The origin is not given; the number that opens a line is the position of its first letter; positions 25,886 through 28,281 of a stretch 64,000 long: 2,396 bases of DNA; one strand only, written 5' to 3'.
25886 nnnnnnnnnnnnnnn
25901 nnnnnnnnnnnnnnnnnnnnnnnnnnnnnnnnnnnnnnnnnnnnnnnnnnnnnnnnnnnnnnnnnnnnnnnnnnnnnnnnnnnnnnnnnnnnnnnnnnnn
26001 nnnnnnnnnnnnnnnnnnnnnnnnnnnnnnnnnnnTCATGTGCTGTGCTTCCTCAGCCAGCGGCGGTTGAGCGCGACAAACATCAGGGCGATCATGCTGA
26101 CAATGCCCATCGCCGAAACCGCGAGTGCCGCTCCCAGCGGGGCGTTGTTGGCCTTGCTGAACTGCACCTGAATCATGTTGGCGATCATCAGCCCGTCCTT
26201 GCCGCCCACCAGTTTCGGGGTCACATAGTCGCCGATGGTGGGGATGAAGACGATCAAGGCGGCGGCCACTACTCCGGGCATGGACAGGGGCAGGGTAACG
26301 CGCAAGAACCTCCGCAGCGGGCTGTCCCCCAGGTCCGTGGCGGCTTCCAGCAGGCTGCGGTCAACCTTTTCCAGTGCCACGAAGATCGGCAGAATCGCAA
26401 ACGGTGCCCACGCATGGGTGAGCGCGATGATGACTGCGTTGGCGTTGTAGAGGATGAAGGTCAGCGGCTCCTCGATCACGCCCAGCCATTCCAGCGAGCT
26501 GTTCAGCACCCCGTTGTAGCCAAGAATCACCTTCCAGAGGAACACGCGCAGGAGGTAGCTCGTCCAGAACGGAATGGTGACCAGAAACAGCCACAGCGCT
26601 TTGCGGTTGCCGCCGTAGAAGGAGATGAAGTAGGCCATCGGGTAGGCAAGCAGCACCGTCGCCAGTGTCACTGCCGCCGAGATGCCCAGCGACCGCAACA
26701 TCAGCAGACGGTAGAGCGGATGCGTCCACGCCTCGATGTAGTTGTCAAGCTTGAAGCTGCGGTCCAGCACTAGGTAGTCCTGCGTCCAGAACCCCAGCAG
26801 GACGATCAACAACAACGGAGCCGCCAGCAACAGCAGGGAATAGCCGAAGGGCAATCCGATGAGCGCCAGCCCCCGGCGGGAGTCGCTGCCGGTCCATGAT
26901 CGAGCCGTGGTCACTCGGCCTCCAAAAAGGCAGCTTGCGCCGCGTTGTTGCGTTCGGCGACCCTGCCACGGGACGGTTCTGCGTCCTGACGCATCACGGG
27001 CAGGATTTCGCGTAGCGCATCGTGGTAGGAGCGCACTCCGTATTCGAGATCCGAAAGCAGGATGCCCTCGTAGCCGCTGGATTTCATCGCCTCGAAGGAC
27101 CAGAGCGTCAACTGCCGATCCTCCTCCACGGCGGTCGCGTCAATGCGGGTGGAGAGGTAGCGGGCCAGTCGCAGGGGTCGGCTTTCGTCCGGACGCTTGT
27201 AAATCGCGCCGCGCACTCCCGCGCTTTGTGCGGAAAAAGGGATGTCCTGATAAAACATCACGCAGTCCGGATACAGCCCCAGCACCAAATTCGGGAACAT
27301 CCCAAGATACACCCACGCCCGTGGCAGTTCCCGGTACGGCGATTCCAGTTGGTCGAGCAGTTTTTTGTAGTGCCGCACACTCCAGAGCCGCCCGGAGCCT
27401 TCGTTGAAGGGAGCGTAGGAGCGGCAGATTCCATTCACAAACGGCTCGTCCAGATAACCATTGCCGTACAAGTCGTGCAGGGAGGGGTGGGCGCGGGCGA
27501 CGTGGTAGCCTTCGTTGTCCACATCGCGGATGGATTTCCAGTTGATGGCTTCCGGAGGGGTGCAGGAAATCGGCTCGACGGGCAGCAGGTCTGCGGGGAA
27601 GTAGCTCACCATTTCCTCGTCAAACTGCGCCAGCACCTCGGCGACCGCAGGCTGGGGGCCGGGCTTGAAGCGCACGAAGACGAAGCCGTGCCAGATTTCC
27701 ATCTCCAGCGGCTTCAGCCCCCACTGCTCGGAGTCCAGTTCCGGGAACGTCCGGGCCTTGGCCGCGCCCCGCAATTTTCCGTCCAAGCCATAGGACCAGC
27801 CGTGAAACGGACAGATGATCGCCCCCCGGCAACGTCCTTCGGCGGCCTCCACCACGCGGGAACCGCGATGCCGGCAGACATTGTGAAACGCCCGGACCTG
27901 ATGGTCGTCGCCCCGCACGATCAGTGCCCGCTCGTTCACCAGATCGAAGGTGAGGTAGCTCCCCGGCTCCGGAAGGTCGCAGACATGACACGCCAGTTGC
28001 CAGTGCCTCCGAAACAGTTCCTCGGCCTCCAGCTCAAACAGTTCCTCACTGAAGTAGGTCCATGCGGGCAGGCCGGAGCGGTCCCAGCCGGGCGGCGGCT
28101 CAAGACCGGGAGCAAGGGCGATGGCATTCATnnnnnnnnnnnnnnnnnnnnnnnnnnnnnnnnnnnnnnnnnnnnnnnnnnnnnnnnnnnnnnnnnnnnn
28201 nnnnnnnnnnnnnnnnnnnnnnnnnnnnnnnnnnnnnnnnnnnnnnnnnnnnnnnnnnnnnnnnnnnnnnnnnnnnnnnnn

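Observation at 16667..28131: Catabolic island 1: amber-less MttB homologue + omega-transaminase + TMADH/DgcA-like FMN-FeS dehydrogenase + Pot-type transporter + agmatinase-family ureohydrolase + Rieske oxygenase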

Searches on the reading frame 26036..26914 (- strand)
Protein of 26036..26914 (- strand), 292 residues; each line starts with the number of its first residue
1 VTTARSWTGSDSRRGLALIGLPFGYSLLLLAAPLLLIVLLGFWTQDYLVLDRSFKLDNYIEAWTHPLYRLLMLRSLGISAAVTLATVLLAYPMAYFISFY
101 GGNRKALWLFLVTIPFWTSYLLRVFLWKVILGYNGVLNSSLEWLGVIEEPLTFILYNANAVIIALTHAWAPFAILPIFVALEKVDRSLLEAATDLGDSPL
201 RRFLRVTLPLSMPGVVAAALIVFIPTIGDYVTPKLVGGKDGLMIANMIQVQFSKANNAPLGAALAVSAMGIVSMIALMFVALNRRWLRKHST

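Call 4: search_protein_families(library=pfam, proteins=[window:26036-26914:-])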
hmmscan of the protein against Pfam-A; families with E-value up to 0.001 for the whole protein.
window:26036-26914:- (292 aa): 1 family
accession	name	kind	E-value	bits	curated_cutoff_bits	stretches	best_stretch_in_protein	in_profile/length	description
PF00528.27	BPD_transp_1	-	6.8e-13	49.2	26.4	1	93-280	8-176/184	Binding-protein-dependent transport system inner membrane component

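Call 5: search_protein_families(library=ncbifam, proteins=[window:26036-26914:-])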
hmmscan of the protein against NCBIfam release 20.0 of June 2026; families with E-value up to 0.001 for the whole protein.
window:26036-26914:- (292 aa): 25 families
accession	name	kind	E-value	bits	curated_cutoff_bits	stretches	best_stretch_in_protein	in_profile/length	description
NF007044.0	PRK09497.1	equivalog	4e-63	213.5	348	1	19-284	12-276/285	spermidine/putrescine ABC transporter permease PotB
NF007963.0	PRK10683.1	equivalog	3.5e-55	187.6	489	1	50-280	77-305/317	putrescine ABC transporter permease PotH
NF043074.1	MMSYN1_0196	equivalog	2.9e-31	108.8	350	1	27-282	22-262/277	spermidine/putrescine ABC transporter permease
TIGR03262.1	PhnU2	equivalog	3.1e-23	82.3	593.25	1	27-267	15-241/546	putative 2-aminoethylphosphonate ABC transporter permease subunit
NF011624.0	PRK15050.1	equivalog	1.5e-19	70.2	247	1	30-273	39-276/297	2-aminoethylphosphonate ABC transporter permease subunit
TIGR02141.1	modB_ABC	equivalog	5.2e-17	62.2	182.6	1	75-281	3-203/208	molybdate ABC transporter permease subunit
TIGR03226.1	PhnU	equivalog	9.3e-17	61.4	283.45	1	76-285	97-302/311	2-aminoethylphosphonate ABC transporter permease subunit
TIGR01581.1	Mo_ABC_porter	hypoth_equivalog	1.3e-14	54.2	210.3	1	64-239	15-184/225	ABC transporter permease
NF006939.0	PRK09421.1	equivalog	5.6e-12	45.6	262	1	73-231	13-166/230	molybdate ABC transporter permease subunit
NF007889.0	PRK10592.1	equivalog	1.9e-10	40.8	476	1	27-283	20-267/281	putrescine ABC transporter permease PotI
NF043073.1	MMSYN1_0195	equivalog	1.6e-09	36.5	1250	1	167-240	136-209/1021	spermidine/putrescine ABC transporter permease/substrate-binding protein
TIGR02139.1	permease_CysT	equivalog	4.5e-09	36.3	246.1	1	32-288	14-263/265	sulfate ABC transporter permease subunit CysT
NF040932.1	ABC_arch_GlcU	equivalog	1.4e-08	34.7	340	1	48-288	40-262/272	glucose ABC transporter permease GlcU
NF007047.0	PRK09500.1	equivalog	1.7e-08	34.4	326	1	64-268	43-242/257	spermidine/putrescine ABC transporter permease PotC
TIGR00969.1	3a0106s02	subfamily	7.8e-08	32.1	240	1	46-280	37-266/272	sulfate ABC transporter permease subunit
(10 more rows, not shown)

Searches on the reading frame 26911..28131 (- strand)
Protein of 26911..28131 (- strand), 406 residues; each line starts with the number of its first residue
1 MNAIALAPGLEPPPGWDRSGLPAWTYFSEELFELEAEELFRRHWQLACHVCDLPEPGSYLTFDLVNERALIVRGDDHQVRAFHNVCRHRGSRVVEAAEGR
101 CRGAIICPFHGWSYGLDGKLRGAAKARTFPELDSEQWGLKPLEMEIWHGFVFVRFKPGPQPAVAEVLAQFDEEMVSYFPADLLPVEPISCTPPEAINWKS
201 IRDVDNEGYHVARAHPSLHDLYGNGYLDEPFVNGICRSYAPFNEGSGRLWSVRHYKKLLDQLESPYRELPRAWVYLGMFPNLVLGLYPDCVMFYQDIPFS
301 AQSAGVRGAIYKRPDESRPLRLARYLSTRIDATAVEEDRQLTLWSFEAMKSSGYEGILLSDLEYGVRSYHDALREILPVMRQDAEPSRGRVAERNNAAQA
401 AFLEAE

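Call 4: search_protein_families(library=pfam, proteins=[window:26911-28131:-])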
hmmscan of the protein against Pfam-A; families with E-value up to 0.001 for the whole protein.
window:26911-28131:- (406 aa): 2 families
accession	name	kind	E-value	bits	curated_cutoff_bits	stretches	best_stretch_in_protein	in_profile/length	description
PF00848.25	Ring_hydroxyl_A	-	1.1e-20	74.8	24.9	1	194-377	14-206/208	Ring hydroxylating alpha subunit (catalytic domain)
PF00355.32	Rieske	-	3.8e-18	65.6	20.3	1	43-127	1-82/88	Rieske [2Fe-2S] domain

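Call 5: search_protein_families(library=ncbifam, proteins=[window:26911-28131:-])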
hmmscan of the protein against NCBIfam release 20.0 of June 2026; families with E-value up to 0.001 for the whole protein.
window:26911-28131:- (406 aa): 5 families
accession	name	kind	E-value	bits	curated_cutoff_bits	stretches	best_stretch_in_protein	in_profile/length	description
NF058607.1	GlBtMonoOxGbcA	equivalog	6.5e-41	140.1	670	1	20-219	32-226/420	glycine betaine monooxygenase oxygenase subunit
NF042946.1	3PPDioc_HcaE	equivalog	1.9e-24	86.5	830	1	26-156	21-153/450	3-phenylpropionate/cinnamic acid dioxygenase subunit alpha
TIGR03228.1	anthran_1_2_A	equivalog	1e-23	83.8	671.9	1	28-215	23-213/438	anthranilate 1,2-dioxygenase large subunit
TIGR03229.1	benzo_1_2_benA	equivalog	1.9e-17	63.3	780.95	1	26-215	21-215/433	benzoate 1,2-dioxygenase large subunit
NF041684.1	ant_diox_AndAc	equivalog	4.2e-15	55.3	750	1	17-215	19-222/418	anthranilate 1,2-dioxygenase large subunit AndAc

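Call 25: search_solved_structures(query=window:26911-28131:-, max_evalue=1e-10)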
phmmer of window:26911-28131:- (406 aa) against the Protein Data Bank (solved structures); distinct sequences matched with E-value up to 1e-10: 29.
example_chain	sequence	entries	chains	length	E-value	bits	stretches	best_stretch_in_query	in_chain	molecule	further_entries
6y9c_A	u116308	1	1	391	8.2e-31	110.5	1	21-220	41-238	Carnitine monooxygenase oxygenase subunit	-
6y8j_A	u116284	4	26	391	1.1e-30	110.1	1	21-220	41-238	Carnitine monooxygenase oxygenase subunit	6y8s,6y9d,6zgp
3vca_A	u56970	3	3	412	2.1e-30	109.2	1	25-218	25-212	Ring-hydroxylating dioxygenase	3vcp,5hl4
4qup_A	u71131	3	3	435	2.4e-30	109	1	25-218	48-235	Monoxygenase; demethylase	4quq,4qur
3n0q_A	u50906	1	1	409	9.2e-30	107.1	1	25-243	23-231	Putative aromatic-ring hydroxylating dioxygenase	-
2bmo_A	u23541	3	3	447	5.1e-24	88.1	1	28-217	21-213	OXYGENASE-ALPHA NBDO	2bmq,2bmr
5xbp_A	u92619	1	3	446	8.7e-24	87.4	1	28-218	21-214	3NT oxygenase alpha subunit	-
2hmj_A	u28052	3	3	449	2.6e-23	85.8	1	26-217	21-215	Naphthalene 1,2-dioxygenase alpha subunit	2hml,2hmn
4hjl_A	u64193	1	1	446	2.6e-23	85.8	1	26-217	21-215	Naphthalene 1,2-dioxygenase subunit alpha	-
1eg9_A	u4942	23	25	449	2.6e-23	85.8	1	26-217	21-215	PROTEIN (NAPHTHALENE 1,2-DIOXYGENASE ALPHA SUBUNIT) | NAPHTHALENE 1,2-DIOXYGENASE | NAPHTHALENE 1,2-DIOXYGENASE ALPHA SUBUNIT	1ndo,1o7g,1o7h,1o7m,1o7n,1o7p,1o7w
2ckf_A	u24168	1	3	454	2.8e-23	85.7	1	26-218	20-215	RING-HYDROXYLATING DIOXYGENASE ALPHA SUBUNIT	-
2gbw_A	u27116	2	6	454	6.2e-22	81.3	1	25-218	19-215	Biphenyl 2,3-Dioxygenase Alpha Subunit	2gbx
8k0a_A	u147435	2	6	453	1.5e-21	80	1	25-156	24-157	3-phenylpropionate/cinnamic acid dioxygenase subunit alpha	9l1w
1uli_A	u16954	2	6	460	1.6e-21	79.9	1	23-156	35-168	biphenyl dioxygenase large subunit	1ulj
3en1_A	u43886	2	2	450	7.9e-21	77.6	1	25-155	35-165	Benzene 1,2-dioxygenase subunit alpha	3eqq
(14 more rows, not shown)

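Call 53: search_solved_structures(query=window:26911-28131:-, max_evalue=1e-28, show_alignments=4)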
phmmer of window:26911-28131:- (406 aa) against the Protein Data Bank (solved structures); distinct sequences matched with E-value up to 1e-28: 5.
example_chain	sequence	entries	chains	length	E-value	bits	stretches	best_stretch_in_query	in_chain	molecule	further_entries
6y9c_A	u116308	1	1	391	8.2e-31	110.5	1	21-220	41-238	Carnitine monooxygenase oxygenase subunit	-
6y8j_A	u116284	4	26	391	1.1e-30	110.1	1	21-220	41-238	Carnitine monooxygenase oxygenase subunit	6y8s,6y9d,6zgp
3vca_A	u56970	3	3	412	2.1e-30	109.2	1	25-218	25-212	Ring-hydroxylating dioxygenase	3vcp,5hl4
4qup_A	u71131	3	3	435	2.4e-30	109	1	25-218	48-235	Monoxygenase; demethylase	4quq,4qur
3n0q_A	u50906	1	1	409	9.2e-30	107.1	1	25-243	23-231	Putative aromatic-ring hydroxylating dioxygenase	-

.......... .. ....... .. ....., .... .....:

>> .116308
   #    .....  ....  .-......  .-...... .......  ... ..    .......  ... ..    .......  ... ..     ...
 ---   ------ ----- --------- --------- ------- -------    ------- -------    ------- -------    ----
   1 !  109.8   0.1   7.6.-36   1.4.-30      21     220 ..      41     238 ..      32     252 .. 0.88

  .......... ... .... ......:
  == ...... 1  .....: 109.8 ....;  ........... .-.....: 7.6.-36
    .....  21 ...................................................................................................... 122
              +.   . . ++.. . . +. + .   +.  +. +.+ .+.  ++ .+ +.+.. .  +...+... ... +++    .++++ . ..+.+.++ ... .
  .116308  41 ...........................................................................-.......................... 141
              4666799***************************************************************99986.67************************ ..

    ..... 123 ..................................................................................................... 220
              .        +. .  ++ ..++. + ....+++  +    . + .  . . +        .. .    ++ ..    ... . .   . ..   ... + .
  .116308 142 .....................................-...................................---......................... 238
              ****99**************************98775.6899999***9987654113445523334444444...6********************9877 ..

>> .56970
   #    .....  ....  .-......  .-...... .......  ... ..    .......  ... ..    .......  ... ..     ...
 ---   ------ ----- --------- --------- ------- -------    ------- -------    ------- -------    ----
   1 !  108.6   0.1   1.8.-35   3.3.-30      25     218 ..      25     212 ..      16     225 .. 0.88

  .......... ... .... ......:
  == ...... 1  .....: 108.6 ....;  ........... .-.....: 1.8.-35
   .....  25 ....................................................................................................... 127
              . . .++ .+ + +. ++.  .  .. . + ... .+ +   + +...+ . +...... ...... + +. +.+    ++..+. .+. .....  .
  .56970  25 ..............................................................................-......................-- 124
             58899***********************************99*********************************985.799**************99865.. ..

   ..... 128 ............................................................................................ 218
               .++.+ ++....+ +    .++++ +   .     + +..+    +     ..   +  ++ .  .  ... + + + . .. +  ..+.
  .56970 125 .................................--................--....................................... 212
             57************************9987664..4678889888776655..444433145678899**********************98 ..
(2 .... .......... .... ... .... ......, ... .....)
